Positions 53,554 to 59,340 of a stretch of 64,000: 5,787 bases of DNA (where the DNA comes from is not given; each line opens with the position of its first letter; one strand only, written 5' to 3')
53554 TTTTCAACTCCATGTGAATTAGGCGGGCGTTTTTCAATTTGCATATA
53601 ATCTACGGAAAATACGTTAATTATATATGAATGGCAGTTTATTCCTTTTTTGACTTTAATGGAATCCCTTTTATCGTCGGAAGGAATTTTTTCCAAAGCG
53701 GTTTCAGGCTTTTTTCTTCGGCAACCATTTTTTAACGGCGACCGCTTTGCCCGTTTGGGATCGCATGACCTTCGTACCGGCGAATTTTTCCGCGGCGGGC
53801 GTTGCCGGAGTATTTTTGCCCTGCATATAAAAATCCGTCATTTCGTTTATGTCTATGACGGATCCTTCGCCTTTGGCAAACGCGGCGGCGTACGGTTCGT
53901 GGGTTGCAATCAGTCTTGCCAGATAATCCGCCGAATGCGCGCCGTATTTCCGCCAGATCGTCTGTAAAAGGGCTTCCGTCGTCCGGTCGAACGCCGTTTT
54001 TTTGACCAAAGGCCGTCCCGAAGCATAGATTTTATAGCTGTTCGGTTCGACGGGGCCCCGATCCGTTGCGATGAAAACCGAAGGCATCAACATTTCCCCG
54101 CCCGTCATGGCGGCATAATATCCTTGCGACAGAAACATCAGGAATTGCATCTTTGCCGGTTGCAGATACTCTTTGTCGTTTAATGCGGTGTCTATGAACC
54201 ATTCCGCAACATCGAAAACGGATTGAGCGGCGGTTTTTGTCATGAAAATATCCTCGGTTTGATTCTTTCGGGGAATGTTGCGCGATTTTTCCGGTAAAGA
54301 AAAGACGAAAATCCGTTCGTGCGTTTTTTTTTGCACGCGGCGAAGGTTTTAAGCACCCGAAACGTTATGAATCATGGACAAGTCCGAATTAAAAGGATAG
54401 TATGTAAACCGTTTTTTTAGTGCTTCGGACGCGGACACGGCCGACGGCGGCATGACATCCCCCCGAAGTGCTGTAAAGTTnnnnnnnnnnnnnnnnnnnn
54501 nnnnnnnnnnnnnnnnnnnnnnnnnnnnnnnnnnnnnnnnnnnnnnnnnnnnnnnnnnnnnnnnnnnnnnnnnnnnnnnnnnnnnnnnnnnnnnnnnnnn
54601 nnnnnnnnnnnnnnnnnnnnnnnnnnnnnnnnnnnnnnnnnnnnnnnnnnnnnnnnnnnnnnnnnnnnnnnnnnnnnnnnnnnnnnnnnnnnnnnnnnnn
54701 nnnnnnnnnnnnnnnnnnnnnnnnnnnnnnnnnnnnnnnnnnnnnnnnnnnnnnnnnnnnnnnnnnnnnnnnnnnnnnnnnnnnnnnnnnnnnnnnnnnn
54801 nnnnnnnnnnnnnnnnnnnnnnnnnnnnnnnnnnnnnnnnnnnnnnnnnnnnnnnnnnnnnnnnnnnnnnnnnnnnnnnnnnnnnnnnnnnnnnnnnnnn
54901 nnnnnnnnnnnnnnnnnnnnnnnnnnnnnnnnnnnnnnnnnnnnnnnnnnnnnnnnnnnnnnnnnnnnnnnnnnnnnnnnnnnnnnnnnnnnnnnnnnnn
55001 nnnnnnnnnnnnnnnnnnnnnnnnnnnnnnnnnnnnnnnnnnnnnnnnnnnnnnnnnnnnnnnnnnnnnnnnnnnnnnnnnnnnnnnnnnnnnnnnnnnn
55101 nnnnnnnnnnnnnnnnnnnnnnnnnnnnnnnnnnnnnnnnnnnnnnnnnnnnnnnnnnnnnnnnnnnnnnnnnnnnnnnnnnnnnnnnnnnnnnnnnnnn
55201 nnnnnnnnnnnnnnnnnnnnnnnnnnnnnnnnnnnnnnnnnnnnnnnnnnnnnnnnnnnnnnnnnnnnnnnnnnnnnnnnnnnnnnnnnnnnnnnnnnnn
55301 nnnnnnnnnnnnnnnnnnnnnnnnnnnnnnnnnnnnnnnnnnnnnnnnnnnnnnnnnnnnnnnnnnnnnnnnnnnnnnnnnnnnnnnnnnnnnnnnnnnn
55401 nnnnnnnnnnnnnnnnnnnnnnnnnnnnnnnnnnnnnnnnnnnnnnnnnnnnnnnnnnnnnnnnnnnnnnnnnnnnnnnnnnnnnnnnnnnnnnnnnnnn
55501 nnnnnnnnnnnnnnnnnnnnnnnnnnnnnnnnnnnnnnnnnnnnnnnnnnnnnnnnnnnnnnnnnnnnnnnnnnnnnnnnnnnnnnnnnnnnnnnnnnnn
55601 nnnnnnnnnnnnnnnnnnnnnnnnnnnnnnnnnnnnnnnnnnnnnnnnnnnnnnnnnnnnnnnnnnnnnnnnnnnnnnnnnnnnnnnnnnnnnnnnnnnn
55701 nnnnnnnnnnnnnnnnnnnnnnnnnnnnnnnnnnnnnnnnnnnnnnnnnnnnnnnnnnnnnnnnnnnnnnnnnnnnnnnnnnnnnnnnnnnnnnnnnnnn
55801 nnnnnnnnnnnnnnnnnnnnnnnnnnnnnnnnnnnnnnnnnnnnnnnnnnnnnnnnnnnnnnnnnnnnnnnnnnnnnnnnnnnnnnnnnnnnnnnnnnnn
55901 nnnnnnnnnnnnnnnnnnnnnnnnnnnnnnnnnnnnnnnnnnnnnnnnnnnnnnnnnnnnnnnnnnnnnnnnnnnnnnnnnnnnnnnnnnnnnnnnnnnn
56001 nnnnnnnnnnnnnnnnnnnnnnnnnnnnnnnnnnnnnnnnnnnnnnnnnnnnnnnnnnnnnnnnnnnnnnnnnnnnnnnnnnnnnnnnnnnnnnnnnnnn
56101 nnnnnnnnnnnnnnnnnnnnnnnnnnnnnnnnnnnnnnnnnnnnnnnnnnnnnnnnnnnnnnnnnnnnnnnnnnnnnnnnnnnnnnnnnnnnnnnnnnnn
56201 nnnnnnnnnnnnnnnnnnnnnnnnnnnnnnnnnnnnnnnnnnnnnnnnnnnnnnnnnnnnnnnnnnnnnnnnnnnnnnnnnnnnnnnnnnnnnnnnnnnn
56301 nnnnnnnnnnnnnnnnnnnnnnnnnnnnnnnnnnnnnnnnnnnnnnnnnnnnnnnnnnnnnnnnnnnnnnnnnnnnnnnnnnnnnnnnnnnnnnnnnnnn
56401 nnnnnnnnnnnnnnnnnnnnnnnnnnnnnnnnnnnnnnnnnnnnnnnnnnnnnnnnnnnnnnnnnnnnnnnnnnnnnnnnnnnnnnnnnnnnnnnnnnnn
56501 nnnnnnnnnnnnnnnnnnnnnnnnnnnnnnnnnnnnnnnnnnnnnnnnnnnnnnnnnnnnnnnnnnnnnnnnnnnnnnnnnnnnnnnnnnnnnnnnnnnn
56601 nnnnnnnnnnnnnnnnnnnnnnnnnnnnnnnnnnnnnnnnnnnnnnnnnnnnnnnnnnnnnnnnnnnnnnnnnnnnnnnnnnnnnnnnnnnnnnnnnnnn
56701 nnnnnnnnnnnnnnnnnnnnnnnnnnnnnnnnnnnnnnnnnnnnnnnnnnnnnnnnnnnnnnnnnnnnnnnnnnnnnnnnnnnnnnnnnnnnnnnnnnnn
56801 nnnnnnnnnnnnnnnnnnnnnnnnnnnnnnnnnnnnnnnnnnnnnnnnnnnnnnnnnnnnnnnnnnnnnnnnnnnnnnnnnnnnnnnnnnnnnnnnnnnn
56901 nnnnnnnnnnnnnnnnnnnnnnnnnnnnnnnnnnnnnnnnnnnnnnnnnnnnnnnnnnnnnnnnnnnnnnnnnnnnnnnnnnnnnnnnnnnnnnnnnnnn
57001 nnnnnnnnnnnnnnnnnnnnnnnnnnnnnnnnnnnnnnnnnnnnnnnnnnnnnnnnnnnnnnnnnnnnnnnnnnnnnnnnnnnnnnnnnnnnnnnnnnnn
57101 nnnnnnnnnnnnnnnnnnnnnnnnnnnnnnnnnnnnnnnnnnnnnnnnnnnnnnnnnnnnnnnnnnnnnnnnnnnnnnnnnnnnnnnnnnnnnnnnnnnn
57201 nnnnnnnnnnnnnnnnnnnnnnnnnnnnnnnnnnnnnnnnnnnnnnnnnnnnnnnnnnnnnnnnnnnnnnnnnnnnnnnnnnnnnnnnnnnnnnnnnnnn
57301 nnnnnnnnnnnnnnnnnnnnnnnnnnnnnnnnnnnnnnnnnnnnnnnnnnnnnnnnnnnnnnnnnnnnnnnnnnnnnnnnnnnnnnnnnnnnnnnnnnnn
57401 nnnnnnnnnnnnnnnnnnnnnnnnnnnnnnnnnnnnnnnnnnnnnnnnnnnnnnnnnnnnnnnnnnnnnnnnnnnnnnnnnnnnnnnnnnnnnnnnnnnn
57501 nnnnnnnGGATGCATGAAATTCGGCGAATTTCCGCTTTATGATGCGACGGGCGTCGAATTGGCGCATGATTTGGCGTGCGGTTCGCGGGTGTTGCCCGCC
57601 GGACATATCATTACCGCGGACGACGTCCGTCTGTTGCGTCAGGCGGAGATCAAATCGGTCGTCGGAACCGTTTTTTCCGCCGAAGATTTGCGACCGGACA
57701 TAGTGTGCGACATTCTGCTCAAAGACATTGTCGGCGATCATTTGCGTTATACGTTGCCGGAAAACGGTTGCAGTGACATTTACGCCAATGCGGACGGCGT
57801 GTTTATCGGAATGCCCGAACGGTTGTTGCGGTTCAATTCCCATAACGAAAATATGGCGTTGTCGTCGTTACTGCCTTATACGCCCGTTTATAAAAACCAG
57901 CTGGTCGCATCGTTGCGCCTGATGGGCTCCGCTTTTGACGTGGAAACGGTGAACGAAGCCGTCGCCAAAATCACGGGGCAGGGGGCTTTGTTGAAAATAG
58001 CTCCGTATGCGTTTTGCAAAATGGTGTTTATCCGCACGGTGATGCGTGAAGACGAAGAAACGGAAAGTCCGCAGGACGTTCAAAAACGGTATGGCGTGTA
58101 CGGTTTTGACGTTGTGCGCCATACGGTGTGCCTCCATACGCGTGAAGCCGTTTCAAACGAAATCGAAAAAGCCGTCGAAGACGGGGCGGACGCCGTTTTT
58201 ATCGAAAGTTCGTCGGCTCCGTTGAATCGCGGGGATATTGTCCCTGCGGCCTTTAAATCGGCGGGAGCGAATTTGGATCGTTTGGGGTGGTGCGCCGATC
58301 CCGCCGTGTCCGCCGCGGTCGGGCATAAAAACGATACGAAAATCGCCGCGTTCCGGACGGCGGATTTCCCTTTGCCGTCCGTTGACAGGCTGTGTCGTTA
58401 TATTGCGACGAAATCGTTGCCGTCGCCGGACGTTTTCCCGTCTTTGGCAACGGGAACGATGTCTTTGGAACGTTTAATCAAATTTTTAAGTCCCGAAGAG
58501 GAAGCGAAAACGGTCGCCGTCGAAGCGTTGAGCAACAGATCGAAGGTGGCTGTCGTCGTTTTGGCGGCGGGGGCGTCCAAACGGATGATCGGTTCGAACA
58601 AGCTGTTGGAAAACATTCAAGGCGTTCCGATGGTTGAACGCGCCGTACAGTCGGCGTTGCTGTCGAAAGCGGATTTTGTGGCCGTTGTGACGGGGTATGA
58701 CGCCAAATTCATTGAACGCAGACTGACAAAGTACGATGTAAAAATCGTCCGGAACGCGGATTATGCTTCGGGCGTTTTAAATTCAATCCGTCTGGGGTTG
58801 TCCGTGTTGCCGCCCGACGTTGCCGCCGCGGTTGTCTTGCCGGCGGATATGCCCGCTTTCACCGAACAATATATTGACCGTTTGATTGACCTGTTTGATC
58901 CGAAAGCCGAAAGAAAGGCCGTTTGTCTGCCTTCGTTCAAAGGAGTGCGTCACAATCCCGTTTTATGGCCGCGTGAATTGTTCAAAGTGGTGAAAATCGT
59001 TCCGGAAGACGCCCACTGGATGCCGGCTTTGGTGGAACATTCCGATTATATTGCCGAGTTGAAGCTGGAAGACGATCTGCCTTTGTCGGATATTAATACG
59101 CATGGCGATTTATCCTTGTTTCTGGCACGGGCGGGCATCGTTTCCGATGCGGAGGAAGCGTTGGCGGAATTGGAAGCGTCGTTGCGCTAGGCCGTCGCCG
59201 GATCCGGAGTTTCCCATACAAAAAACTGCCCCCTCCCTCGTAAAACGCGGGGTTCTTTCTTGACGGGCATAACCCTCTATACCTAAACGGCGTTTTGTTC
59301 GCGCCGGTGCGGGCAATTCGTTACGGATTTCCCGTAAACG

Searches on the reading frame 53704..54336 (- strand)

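Call 23: search_protein_families(library=pfam, proteins=[window:53704-54336:-])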
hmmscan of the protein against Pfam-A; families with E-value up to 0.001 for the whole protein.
window:53704-54336:- (210 aa): 1 family
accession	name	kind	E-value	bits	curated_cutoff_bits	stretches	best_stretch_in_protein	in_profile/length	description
PF13274.11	SocA_Panacea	-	0.00097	20.5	25.7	0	66-148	4-111/113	Antitoxin SocA-like, Panacea domain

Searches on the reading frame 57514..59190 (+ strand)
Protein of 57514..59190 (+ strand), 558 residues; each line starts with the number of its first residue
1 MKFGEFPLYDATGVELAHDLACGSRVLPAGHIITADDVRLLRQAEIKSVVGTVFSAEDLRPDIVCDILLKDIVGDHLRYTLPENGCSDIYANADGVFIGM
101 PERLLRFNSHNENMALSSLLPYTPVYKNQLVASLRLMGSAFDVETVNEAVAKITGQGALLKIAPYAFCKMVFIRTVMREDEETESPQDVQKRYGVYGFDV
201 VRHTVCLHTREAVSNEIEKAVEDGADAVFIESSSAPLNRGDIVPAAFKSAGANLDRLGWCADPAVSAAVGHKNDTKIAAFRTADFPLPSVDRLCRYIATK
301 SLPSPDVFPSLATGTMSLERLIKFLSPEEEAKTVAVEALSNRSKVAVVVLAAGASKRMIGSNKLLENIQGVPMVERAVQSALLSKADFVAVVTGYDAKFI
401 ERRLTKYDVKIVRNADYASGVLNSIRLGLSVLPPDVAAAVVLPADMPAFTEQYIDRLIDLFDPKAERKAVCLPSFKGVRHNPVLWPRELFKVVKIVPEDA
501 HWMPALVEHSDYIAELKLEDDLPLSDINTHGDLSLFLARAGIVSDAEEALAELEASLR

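Call 23: search_protein_families(library=pfam, proteins=[window:57514-59190:+])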
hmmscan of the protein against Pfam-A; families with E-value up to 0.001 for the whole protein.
window:57514-59190:+ (558 aa): 3 families
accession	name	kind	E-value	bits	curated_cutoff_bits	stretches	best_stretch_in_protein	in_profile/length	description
PF12804.13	NTP_transf_3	-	7.1e-30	104.7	27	1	347-498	1-146/160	MobA-like NTP transferase domain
PF01128.25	IspD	-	3e-06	27.6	27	1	345-462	1-118/221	2-C-methyl-D-erythritol 4-phosphate cytidylyltransferase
PF02348.25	CTP_transf_3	-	0.00044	20.6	22.6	1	346-413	1-65/217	Cytidylyltransferase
